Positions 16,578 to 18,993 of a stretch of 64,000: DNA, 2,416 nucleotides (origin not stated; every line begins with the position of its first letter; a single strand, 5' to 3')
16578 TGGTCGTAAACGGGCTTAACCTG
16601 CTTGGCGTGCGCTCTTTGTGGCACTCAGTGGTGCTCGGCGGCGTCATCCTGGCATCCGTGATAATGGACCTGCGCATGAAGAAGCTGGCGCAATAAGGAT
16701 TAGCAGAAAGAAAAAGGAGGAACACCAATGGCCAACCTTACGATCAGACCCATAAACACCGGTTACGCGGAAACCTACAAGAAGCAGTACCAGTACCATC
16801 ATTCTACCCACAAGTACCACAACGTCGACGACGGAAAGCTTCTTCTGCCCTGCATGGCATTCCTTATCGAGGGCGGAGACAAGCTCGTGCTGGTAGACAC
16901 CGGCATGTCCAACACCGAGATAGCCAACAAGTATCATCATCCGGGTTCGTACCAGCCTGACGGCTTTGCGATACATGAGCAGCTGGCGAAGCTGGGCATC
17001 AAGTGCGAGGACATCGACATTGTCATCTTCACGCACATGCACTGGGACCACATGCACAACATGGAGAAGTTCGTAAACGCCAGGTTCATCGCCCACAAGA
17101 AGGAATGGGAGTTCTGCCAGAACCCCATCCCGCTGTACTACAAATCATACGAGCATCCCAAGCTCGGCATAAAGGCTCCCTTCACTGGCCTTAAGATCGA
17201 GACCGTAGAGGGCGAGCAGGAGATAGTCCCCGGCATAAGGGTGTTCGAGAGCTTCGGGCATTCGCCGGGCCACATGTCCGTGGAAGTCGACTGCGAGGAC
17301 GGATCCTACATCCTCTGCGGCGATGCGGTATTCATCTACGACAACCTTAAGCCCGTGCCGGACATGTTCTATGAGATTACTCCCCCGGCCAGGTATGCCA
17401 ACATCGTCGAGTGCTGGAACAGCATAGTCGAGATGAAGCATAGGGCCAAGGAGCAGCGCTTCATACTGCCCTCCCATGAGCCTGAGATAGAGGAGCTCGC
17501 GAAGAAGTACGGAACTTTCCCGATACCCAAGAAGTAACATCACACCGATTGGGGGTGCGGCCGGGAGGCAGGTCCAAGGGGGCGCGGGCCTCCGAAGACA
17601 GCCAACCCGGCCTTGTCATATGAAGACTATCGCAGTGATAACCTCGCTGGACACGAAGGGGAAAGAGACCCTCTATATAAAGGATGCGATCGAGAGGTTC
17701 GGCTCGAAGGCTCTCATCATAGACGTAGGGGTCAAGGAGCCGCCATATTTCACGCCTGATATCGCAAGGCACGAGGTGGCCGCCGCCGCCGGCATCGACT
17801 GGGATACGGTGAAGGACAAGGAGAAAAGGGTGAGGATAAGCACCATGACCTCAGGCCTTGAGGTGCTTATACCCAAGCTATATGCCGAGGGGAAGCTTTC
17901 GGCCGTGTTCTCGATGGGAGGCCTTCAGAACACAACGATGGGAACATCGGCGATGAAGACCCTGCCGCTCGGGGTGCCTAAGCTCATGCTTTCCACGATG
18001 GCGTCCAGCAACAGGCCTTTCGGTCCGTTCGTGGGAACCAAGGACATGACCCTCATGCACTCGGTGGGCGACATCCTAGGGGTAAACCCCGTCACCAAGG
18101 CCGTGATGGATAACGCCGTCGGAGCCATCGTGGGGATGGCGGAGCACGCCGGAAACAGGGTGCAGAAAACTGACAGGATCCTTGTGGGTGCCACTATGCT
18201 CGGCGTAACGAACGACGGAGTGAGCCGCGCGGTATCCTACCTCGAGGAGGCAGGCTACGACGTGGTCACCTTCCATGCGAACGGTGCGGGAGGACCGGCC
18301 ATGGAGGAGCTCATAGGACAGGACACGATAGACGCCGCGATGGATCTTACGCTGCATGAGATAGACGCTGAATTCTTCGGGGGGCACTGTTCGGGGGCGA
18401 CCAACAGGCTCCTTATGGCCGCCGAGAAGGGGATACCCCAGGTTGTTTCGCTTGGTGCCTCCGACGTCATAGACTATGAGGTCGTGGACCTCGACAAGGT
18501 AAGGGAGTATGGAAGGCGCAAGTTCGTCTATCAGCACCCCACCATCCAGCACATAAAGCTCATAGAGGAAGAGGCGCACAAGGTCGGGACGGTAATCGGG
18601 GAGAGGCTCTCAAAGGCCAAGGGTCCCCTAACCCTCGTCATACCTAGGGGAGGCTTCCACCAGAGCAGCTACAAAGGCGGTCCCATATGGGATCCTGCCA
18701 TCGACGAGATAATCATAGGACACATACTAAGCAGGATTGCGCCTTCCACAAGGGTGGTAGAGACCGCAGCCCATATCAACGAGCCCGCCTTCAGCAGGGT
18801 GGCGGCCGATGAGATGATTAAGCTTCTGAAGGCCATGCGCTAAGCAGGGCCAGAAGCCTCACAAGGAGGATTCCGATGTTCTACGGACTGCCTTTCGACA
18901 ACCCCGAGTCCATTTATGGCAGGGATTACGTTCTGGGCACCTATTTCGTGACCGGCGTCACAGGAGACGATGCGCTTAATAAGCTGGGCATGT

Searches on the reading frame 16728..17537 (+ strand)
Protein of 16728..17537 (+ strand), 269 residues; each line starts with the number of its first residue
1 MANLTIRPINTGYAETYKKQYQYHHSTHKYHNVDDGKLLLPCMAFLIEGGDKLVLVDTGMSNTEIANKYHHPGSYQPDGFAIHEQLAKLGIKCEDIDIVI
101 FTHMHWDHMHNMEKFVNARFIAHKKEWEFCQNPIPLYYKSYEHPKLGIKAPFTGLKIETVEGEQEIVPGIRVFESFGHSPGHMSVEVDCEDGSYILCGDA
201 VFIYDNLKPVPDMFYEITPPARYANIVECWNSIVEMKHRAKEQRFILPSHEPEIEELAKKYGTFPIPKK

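Call 5: search_protein_families(library=pfam, proteins=[window:16728-17537:+])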
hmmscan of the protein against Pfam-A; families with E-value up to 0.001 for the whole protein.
window:16728-17537:+ (269 aa): 3 families
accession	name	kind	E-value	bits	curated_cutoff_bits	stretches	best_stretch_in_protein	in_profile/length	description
PF00753.33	Lactamase_B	-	3e-24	86.5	22.7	1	40-211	4-161/196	Metallo-beta-lactamase superfamily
PF12706.13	Lactamase_B_2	-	5e-05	23.4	27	1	55-124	4-64/200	Beta-lactamase superfamily domain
PF13483.12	Lactamase_B_3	-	5.3e-05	23.7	24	1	44-128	9-69/160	Beta-lactamase superfamily domain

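Call 6: search_protein_families(library=ncbifam, proteins=[window:16728-17537:+])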
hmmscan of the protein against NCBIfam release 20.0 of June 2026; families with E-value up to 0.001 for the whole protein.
window:16728-17537:+ (269 aa): 14 families
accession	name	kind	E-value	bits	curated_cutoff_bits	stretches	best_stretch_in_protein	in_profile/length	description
NF047925.1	pyridox_lacton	equivalog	2.1e-24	86.7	325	1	31-253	23-255/268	4-pyridoxolactonase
NF045699.1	AHLLactAiiA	equivalog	3.2e-23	82.2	375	1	32-261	23-247/251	quorum-quenching N-acyl homoserine lactonase AiiA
NF047919.1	lactonase_YtnP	equivalog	1.2e-20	73.8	425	1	27-199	32-208/274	YtnP family quorum-quenching lactonase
NF045700.1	AHLLactAttM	equivalog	7.7e-16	58.4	390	1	34-254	25-249/257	AttM family quorum-quenching N-acyl homoserine lactonase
NF047976.1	lactonase_AhlS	equivalog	9.7e-13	47.8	475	1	40-229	41-243/276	AhlS family quorum-quenching N-acyl homoserine lactonase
NF047979.1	lactonase_AidB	equivalog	1e-11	44.7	360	1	31-212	40-218/271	AidB family quorum-quenching N-acyl homoserine lactonase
NF033105.1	bla_subclass_B3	equivalog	9.2e-08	31.7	240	1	81-235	47-198/257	subclass B3 metallo-beta-lactamase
NF012140.0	blaBJP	exception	2.7e-06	26.4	600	1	81-193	79-192/294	BJP family subclass B3 metallo-beta-lactamase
NF000469.2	CAR_gen_B3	exception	1.3e-05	24.4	500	1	84-132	101-152/311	CAR family subclass B3 metallo-beta-lactamase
NF041257.1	GntH_guanitoxin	equivalog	9.5e-05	21.4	333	1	85-155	57-122/374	guanitoxin biosynthesis MBL fold metallo-hydrolase GntH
NF012229.1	bla_class_B_core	domain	0.0002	21.5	100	0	82-128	41-86/139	metallo-beta-lactamase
TIGR04559.1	SoxH_rel_PQQ_2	hypoth_equivalog_domain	0.00023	20.7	280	1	94-203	66-180/283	quinoprotein relay system zinc metallohydrolase 2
NF033184.1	B3_Acin_new1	exception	0.00026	20.2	580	1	81-141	73-136/283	putative subclass B3 metallo-beta-lactamase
NF033185.1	B3_Acin_new2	exception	0.00042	19.6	625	0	81-122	75-119/285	putative subclass B3 metallo-beta-lactamase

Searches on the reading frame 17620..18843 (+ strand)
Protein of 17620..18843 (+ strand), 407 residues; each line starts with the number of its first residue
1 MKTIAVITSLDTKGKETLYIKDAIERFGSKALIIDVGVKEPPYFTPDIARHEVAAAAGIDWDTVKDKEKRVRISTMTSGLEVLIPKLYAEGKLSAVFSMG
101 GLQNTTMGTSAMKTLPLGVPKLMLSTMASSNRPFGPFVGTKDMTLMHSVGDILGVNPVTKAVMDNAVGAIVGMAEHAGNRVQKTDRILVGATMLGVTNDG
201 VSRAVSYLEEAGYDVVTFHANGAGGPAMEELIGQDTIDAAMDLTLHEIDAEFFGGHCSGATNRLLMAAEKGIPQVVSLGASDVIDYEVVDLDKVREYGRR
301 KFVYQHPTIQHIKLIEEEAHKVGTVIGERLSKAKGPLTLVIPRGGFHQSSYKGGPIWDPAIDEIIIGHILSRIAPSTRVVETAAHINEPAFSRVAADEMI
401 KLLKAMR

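Call 5: search_protein_families(library=pfam, proteins=[window:17620-18843:+])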
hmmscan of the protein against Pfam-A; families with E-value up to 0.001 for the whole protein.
window:17620-18843:+ (407 aa): 2 families
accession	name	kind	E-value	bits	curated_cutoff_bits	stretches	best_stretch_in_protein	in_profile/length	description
PF23189.1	UPF0261_C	-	2e-61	207.5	27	1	187-402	2-217/218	Uncharacterised protein family (UPF0261) C-terminal domain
PF06792.17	UPF0261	-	4.3e-54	183.6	27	1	2-176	1-173/176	Uncharacterised protein family (UPF0261) N-terminal domain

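Call 6: search_protein_families(library=ncbifam, proteins=[window:17620-18843:+])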
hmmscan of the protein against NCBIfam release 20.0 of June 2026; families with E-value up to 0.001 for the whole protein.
window:17620-18843:+ (407 aa): 4 families
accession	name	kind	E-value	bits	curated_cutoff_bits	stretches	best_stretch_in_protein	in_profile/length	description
NF002674.0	PRK02399.1-2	subfamily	7.3e-119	397.2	335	1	1-405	2-403/410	hypothetical protein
NF002676.0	PRK02399.1-4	equivalog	5e-89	299.1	556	1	2-401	5-402/415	hypothetical protein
NF002673.0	PRK02399.1-1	equivalog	1.6e-81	274.4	520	1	2-404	3-400/404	hypothetical protein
NF002675.0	PRK02399.1-3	equivalog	1.5e-71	241.3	648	1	1-402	1-395/398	hypothetical protein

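Call 71: search_solved_structures(query=window:17620-18843:+, max_evalue=0.00001, show_alignments=3)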
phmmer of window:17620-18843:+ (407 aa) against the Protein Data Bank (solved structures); distinct sequences matched with E-value up to 0.00001: 4.
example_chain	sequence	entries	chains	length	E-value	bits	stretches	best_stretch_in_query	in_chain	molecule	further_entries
9mpy_A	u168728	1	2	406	1.3e-43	152.7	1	4-395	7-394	UPF0261 domain-containing protein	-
3wry_A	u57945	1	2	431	6.2e-41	143.9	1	70-401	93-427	Tm-1 protein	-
3wrw_A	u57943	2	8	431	8e-41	143.5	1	71-401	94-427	Tm-1 protein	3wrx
3wrv_A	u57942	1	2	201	1.7e-15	60.2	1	70-174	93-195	Tm-1 protein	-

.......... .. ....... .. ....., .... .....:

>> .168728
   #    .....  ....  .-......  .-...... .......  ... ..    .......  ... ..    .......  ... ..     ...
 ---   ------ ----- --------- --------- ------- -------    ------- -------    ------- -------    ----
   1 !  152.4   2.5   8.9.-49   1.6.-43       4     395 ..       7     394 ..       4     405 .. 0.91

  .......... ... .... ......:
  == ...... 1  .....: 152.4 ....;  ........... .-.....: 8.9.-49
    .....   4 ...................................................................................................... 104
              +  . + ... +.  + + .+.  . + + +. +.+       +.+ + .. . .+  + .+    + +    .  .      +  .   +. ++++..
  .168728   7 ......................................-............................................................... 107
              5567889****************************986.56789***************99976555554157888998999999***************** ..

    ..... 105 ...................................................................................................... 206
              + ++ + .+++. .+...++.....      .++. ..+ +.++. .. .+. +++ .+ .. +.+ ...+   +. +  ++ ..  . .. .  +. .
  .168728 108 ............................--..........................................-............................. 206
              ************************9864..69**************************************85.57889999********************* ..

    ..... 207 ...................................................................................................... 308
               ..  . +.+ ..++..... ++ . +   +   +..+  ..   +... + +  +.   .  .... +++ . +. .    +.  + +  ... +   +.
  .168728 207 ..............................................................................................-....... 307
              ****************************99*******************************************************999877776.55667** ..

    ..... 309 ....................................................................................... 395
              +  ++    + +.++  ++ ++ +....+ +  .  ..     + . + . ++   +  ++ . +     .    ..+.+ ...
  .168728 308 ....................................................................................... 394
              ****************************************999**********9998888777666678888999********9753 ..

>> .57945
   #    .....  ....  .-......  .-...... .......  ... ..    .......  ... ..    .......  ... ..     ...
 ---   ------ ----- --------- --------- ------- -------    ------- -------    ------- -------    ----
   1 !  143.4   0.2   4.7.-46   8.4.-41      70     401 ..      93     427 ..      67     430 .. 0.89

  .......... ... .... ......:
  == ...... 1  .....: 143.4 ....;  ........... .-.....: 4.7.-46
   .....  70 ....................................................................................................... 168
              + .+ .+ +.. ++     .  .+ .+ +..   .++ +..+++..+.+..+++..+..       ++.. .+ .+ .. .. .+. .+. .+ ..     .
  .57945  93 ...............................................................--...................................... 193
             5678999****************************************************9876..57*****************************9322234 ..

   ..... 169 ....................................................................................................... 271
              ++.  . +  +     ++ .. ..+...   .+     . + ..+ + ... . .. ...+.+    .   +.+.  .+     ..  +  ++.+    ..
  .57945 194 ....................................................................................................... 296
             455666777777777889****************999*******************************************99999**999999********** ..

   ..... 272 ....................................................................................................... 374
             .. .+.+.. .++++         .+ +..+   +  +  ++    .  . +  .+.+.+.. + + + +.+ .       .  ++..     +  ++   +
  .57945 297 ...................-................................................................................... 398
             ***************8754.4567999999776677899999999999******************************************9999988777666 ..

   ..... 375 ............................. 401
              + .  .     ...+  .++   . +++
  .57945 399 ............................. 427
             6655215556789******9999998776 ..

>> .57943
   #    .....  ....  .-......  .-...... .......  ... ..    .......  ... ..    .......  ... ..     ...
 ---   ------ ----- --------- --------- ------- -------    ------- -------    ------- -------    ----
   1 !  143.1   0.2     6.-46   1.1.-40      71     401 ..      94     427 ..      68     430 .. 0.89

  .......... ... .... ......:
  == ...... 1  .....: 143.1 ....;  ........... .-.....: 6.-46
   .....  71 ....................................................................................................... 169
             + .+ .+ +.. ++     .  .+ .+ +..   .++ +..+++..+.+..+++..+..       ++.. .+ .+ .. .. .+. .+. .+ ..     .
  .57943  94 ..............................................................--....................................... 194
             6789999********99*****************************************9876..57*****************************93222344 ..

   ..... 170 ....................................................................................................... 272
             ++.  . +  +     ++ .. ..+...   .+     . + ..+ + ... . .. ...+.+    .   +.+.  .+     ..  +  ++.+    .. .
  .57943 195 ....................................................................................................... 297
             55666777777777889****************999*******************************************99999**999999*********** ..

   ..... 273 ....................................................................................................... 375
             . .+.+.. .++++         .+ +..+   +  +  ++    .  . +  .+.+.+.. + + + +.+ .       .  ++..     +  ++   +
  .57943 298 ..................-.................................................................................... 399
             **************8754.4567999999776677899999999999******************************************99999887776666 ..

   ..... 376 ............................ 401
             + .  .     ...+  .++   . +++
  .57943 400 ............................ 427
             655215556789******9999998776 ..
